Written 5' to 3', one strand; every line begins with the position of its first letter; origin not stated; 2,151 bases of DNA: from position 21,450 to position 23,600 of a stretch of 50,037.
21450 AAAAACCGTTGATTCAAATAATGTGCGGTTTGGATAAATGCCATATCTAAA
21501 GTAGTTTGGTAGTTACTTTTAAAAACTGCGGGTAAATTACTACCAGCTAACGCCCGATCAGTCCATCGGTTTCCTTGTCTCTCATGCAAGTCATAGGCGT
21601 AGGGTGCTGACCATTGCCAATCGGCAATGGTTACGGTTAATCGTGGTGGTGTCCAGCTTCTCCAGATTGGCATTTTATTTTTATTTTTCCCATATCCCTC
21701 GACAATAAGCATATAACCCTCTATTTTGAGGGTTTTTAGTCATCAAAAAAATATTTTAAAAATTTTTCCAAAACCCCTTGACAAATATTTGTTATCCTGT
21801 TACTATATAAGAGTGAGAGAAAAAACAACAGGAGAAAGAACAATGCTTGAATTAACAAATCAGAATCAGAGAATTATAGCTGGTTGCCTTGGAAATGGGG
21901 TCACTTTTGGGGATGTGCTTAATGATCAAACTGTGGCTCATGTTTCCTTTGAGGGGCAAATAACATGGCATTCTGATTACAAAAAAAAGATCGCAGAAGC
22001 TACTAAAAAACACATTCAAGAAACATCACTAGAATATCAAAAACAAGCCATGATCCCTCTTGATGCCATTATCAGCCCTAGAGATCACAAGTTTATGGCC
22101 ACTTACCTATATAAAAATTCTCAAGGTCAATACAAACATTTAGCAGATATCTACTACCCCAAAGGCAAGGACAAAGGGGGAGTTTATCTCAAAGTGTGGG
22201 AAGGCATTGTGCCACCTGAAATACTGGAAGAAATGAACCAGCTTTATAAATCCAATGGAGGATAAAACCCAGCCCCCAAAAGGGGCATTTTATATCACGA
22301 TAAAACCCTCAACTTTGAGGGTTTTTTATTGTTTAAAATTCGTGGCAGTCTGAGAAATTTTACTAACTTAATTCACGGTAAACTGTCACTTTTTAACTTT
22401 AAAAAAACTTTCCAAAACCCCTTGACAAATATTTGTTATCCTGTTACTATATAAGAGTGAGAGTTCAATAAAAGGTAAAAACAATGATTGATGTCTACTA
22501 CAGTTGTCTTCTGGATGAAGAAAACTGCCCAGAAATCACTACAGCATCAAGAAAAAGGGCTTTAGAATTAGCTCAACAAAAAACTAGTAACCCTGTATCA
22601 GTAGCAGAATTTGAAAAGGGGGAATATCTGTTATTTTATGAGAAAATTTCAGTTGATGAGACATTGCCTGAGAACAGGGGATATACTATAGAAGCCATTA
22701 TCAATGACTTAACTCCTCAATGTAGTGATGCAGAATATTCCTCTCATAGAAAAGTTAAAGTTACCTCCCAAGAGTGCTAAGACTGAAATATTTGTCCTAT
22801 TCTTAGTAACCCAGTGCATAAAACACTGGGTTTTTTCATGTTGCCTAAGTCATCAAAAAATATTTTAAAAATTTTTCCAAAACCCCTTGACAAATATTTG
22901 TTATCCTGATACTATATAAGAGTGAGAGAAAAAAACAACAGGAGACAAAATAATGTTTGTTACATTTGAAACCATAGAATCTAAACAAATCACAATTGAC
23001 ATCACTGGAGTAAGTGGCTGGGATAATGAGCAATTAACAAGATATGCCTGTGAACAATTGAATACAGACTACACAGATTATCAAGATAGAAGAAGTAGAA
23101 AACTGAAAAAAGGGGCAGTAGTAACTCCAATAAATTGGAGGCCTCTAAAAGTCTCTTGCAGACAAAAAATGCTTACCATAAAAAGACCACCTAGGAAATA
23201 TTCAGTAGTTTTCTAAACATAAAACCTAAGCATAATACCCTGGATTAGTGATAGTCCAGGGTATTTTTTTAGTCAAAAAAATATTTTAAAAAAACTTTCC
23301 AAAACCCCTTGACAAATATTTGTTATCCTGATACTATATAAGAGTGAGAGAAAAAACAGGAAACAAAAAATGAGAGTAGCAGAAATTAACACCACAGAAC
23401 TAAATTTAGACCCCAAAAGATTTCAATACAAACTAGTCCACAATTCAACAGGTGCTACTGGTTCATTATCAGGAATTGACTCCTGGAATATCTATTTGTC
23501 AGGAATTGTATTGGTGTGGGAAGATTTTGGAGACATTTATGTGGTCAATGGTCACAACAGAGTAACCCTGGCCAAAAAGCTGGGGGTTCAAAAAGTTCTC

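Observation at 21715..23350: Array of near-identical promoter units with an embedded 12-bp palindrome, organising early genes as promoter-gene-terminator cassettes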

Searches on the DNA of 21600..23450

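Call 41: search_rna_families(source=window, start=21600, end=23450, threshold=evalue, max_evalue=1)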
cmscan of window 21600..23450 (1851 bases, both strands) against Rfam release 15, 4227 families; matches with E-value up to 1: 4.
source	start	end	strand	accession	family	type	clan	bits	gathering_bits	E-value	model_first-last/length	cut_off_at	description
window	23158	23276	+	RF00557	L10_leader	Cis-reg; leader;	-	25.5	44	0.14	1-138/138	no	Ribosomal protein L10 leader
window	22274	22364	+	RF01770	rimP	Cis-reg; leader;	-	22.5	47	0.92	1-102/102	no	Gammaprotebacteria rimP leader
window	22578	22625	+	RF01098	RF_site9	Cis-reg; frameshift_element;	-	21.5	70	0.7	1-50/50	no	Gag/pro ribosomal frameshift site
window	23207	23270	+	RF02399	NsiR1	Gene; sRNA;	-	21.3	39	0.26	1-60/60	no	Nitrogen stress-induced RNA 1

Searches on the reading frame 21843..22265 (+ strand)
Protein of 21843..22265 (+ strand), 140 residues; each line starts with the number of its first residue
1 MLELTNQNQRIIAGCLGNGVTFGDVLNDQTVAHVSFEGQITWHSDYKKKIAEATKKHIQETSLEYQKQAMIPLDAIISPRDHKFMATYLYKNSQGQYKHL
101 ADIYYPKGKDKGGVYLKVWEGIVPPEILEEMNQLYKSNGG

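Call 11: search_protein_families(library=pfam, proteins=[window:21843-22265:+], max_evalue=0.01)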
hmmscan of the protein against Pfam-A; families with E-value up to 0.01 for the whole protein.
window:21843-22265:+ (140 aa): 0 families

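Call 12: search_protein_families(library=phrogs, proteins=[window:21843-22265:+], max_evalue=0.01)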
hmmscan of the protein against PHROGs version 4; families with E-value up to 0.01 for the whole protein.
window:21843-22265:+ (140 aa): 1 family
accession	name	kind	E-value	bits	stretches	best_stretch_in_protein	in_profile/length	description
phrog_31336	-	unknown function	0.0034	17.3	1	27-75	158-206/359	-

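Call 59: search_protein_families(library=ncbifam, proteins=[window:21843-22265:+], max_evalue=0.01)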
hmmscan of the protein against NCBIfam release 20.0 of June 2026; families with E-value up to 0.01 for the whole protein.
window:21843-22265:+ (140 aa): 1 family
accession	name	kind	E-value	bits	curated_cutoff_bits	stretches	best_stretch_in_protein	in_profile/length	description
NF001813.0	PRK00549.1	equivalog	0.0042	16.1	379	1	2-81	53-130/414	competence/damage-inducible protein A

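Call 63: find_homologous_proteins(query=window:21843-22265:+)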
Query window:21843-22265:+ (140 aa): 6 proteins with E <= 0.001 among 9 candidates.
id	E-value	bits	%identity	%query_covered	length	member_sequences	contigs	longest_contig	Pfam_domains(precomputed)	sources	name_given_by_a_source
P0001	1.3e-89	315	100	100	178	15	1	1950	-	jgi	jgi:hypothetical protein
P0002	1.2e-67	244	83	100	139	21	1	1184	-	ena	-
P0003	4.3e-66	239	79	93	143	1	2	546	-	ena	-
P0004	1.4e-57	212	70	96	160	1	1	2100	-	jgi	jgi:hypothetical protein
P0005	2.5e-51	191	74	86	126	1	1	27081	-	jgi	jgi:dTDP-4-dehydrorhamnose reductase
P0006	2.0e-50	188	63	96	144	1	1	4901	-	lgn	-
